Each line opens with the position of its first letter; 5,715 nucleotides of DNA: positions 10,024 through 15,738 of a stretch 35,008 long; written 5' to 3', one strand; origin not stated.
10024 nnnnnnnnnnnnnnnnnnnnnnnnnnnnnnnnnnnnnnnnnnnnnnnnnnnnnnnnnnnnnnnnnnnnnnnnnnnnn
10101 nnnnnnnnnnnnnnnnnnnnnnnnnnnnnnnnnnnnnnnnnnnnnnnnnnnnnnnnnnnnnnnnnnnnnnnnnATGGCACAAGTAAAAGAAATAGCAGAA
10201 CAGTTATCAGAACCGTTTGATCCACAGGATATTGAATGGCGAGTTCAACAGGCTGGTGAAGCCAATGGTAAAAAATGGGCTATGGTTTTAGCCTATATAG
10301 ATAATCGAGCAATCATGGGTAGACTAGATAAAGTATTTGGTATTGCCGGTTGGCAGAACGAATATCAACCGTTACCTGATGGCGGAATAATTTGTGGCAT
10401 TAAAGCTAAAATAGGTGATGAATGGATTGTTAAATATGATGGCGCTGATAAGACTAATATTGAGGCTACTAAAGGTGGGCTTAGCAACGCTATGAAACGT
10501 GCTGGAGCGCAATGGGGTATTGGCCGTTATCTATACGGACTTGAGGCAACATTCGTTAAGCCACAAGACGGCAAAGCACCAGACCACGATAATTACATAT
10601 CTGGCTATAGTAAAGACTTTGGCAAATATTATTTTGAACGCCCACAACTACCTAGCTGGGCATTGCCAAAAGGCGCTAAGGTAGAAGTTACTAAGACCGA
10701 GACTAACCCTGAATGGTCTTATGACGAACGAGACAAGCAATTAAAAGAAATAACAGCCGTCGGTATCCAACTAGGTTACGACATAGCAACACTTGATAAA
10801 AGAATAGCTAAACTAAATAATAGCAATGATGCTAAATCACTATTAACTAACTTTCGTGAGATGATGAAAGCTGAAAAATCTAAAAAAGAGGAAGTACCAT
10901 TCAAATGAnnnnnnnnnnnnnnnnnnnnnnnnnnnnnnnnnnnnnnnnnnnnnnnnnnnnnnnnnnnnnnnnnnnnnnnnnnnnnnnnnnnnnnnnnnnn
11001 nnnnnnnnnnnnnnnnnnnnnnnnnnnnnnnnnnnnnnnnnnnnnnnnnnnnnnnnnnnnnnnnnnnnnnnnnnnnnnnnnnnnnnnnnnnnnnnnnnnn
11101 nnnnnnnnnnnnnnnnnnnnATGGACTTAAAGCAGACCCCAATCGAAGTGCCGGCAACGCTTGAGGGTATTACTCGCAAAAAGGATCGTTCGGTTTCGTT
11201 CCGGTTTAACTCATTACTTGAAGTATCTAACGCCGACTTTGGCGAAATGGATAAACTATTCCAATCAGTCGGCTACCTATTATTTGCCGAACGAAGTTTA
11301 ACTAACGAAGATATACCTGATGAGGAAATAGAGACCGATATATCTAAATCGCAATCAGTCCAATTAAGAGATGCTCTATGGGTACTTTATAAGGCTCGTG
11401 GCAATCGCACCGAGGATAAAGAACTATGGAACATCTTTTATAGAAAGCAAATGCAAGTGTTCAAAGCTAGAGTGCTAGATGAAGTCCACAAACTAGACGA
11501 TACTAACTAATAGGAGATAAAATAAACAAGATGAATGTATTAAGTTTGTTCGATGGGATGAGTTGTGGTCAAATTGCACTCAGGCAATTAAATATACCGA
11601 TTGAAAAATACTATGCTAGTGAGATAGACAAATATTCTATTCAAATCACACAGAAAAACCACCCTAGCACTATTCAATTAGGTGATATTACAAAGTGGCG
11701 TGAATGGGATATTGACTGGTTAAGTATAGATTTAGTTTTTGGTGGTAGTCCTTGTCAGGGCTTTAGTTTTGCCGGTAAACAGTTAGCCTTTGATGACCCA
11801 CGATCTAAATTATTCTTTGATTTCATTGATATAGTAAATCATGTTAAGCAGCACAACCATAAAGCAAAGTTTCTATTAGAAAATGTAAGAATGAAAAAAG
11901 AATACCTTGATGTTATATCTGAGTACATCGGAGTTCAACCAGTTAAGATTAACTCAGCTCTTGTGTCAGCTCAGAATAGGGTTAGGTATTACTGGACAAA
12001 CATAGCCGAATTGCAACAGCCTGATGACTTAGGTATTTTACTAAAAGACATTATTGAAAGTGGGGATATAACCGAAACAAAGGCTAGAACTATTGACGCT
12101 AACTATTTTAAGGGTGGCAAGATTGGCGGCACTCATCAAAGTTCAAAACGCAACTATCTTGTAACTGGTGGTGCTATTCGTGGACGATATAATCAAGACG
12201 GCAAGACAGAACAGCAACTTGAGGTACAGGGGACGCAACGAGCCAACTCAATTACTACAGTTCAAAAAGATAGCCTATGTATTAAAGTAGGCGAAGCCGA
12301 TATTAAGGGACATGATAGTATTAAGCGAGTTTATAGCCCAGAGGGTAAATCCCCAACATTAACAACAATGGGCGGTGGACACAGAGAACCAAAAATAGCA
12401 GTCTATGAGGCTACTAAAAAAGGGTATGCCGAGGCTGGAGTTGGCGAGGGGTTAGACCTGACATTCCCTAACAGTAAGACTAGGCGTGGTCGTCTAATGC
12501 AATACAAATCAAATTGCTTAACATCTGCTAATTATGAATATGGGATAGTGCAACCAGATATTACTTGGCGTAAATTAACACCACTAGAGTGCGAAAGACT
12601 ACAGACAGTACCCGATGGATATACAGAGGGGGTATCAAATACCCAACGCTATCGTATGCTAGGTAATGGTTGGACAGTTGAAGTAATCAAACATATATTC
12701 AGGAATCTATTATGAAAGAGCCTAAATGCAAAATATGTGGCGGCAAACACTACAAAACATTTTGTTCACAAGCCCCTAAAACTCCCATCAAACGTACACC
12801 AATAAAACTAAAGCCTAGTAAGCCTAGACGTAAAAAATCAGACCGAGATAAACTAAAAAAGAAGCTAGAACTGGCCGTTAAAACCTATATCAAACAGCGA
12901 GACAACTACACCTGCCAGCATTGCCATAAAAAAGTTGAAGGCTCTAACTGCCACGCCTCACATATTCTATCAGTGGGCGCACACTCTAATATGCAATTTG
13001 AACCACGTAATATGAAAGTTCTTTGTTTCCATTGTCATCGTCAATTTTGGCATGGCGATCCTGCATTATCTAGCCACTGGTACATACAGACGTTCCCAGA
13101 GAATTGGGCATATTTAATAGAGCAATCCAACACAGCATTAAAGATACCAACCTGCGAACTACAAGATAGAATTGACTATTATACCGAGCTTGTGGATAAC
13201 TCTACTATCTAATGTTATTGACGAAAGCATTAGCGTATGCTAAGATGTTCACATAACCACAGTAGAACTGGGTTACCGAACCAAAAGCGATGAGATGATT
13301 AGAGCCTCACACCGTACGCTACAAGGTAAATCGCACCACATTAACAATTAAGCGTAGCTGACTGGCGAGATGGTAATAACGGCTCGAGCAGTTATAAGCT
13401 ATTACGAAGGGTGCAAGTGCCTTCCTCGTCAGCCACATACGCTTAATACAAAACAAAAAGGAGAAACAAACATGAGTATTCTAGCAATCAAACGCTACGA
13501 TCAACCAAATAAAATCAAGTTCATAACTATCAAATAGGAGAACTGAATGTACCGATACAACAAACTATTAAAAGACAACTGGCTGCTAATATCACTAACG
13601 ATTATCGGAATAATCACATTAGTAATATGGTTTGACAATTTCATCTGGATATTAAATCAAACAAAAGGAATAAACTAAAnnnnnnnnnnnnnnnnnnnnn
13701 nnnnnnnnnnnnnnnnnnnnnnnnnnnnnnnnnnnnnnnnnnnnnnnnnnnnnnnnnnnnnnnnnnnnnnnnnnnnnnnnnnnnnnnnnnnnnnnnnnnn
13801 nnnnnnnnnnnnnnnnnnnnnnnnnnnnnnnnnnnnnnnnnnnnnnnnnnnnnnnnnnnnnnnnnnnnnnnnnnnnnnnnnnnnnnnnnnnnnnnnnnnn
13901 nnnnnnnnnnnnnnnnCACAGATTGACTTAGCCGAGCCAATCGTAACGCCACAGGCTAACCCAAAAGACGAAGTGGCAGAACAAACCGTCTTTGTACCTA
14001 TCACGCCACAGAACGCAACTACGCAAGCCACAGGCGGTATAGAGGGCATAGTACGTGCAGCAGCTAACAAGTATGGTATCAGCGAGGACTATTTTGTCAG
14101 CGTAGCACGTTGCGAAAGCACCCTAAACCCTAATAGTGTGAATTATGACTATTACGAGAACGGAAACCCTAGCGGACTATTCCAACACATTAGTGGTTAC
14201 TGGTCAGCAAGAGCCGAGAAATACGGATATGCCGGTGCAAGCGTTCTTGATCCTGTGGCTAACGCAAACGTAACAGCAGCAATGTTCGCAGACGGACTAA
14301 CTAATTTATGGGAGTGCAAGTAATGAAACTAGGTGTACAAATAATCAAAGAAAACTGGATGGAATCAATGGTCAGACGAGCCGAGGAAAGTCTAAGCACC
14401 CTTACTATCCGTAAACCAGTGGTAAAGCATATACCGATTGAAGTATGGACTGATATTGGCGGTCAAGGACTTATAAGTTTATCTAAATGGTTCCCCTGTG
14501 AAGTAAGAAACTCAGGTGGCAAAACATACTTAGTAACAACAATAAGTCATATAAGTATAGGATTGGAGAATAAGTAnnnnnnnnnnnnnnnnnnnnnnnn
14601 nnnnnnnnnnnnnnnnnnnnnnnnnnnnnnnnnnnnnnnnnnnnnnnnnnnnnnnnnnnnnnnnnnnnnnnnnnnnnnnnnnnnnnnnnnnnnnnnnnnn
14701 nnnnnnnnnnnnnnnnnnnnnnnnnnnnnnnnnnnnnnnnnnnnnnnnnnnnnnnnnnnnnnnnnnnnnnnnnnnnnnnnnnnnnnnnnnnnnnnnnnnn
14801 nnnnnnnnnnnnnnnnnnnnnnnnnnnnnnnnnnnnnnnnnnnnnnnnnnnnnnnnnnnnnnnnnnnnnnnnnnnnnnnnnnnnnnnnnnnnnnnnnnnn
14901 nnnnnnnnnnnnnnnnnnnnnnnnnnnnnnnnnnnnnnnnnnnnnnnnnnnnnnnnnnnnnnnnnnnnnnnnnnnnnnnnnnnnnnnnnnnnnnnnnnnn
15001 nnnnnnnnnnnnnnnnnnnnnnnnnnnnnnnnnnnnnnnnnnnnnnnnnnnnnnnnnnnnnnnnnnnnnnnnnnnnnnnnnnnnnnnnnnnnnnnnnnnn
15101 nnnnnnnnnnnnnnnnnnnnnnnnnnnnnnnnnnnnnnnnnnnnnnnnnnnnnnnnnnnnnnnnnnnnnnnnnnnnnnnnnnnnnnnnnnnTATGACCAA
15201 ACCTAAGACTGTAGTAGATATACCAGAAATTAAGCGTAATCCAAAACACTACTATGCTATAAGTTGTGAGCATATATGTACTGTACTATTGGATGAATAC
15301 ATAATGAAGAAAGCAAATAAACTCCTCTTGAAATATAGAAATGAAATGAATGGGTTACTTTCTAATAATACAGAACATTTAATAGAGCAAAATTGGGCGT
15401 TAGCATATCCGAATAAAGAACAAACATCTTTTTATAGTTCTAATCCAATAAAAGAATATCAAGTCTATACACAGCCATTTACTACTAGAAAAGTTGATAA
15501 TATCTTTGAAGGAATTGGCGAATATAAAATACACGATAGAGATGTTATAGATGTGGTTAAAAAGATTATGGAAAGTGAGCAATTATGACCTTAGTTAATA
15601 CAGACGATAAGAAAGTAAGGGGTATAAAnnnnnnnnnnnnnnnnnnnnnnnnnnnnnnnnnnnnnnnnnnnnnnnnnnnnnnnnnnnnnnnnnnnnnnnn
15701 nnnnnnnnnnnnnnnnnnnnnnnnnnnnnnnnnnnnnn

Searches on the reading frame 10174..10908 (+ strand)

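Call 52: search_protein_families(library=pfam, max_evalue=0.01, proteins=[window:10174-10908:+])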
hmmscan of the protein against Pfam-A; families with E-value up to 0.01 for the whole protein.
window:10174-10908:+ (244 aa): 1 family
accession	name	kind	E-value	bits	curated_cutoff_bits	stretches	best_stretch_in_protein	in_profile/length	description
PF04098.21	Rad52_Rad22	-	4.4e-22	79.1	20.3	2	4-66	2-56/153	Rad52/22 family double-strand break repair protein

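Call 87: search_protein_families(library=phrogs, max_evalue=0.01, proteins=[window:10174-10908:+])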
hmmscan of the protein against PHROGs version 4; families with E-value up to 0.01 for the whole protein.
window:10174-10908:+ (244 aa): 3 families
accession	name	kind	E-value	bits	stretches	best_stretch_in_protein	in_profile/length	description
phrog_1097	-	DNA, RNA and nucleotide metabolism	7e-70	236.7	1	7-239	3-214/251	Erf-like ssDNA annealing protein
phrog_20575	-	unknown function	1.3e-31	109.3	1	9-94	4-91/91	-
phrog_14970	-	unknown function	1e-16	62.8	1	17-135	11-126/230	-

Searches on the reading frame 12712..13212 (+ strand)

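Call 52: search_protein_families(library=pfam, max_evalue=0.01, proteins=[window:12712-13212:+])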
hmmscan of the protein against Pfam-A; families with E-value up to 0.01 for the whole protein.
window:12712-13212:+ (166 aa): 2 families
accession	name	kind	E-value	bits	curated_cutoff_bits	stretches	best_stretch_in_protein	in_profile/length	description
PF05766.18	NinG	-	0.00051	20.4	25.4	1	41-159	68-185/193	Bacteriophage Lambda NinG protein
PF03264.19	Cytochrom_NNT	-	0.0018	18.4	24.1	1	49-117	109-172/174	NapC/NirT cytochrome c family, N-terminal region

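Call 87: search_protein_families(library=phrogs, max_evalue=0.01, proteins=[window:12712-13212:+])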
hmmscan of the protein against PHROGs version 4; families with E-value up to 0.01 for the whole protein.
window:12712-13212:+ (166 aa): 18 families
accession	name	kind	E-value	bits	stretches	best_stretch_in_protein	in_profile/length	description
phrog_5034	-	DNA, RNA and nucleotide metabolism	9.5e-12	46.2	1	40-158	6-124/138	NinG/ Rap DNA junction specific endonuclease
phrog_119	-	DNA, RNA and nucleotide metabolism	2.6e-08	34.1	1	33-124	171-266/443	HNH endonuclease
phrog_144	-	DNA, RNA and nucleotide metabolism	3.2e-08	34.4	1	6-111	25-131/175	HNH endonuclease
phrog_5956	-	DNA, RNA and nucleotide metabolism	6.3e-08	33.4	1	39-111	33-106/138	HNH endonuclease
phrog_589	-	DNA, RNA and nucleotide metabolism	5.7e-06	27.2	1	3-111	41-137/179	HNH endonuclease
phrog_333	-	DNA, RNA and nucleotide metabolism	5.8e-06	27.5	1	39-111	7-77/138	HNH endonuclease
phrog_8446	-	DNA, RNA and nucleotide metabolism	4.2e-05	24.3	1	57-112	132-195/211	HNH endonuclease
phrog_1271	-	DNA, RNA and nucleotide metabolism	5.4e-05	23.7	1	2-122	211-325/361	HNH endonuclease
phrog_7370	-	DNA, RNA and nucleotide metabolism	0.00011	23.3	1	34-111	12-82/115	HNH endonuclease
phrog_740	-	DNA, RNA and nucleotide metabolism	0.00034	20.7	1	40-112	13-84/332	HNH endonuclease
phrog_8048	-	DNA, RNA and nucleotide metabolism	0.00095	19.4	1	30-119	148-232/273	HNH endonuclease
phrog_12986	-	unknown function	0.0011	20.1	1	39-102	64-127/130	-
phrog_171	-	DNA, RNA and nucleotide metabolism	0.0012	19.6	1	43-108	101-166/452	NinG/ Rap DNA junction specific endonuclease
phrog_4581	-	head and packaging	0.0018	18.7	1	58-110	58-106/395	terminase small subunit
phrog_15103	-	unknown function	0.0027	18.2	1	54-120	192-262/280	-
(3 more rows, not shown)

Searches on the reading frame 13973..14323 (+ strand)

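Call 87: search_protein_families(library=phrogs, max_evalue=0.01, proteins=[window:13973-14323:+])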
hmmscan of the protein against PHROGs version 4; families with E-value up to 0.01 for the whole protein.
window:13973-14323:+ (116 aa): 8 families
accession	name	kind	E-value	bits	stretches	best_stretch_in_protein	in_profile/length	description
phrog_3201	-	tail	2.4e-07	29.7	1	24-113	2022-2112/2408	tail fiber protein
phrog_4067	-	other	1.9e-05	24.2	1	24-104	671-752/980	transglycosylase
phrog_3310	-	other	0.00018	22.2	1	15-79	138-197/231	transglycosylase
phrog_2013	-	tail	0.00038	20.3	1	17-103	462-539/657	lytic tail protein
phrog_342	-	head and packaging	0.0012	18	1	18-83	10-70/1235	internal virion protein with endolysin domain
phrog_12507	-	other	0.0029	18.5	1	23-109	10-87/260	transglycosylase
phrog_22520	-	unknown function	0.0032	17.8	1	27-75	12-56/330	-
phrog_4197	-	tail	0.0034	16.1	1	18-101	1436-1528/1783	tail length tape measure protein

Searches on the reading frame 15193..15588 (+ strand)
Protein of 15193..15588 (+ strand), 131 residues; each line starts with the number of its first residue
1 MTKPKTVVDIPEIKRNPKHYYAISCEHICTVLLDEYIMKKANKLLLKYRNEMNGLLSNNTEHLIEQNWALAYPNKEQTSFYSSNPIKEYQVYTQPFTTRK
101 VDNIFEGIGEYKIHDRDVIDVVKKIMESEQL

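Call 9: search_protein_families(library=pfam, max_evalue=0.01, proteins=[window:15193-15588:+])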
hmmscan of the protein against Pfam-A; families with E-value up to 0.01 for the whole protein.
window:15193-15588:+ (131 aa): 0 families

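Call 44: search_protein_families(library=phrogs, max_evalue=0.01, proteins=[window:15193-15588:+])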
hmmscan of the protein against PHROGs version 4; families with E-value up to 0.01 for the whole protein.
window:15193-15588:+ (131 aa): 1 family
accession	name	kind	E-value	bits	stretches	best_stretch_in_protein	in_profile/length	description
phrog_17536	-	unknown function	0.0074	17.4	1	29-128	49-145/155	-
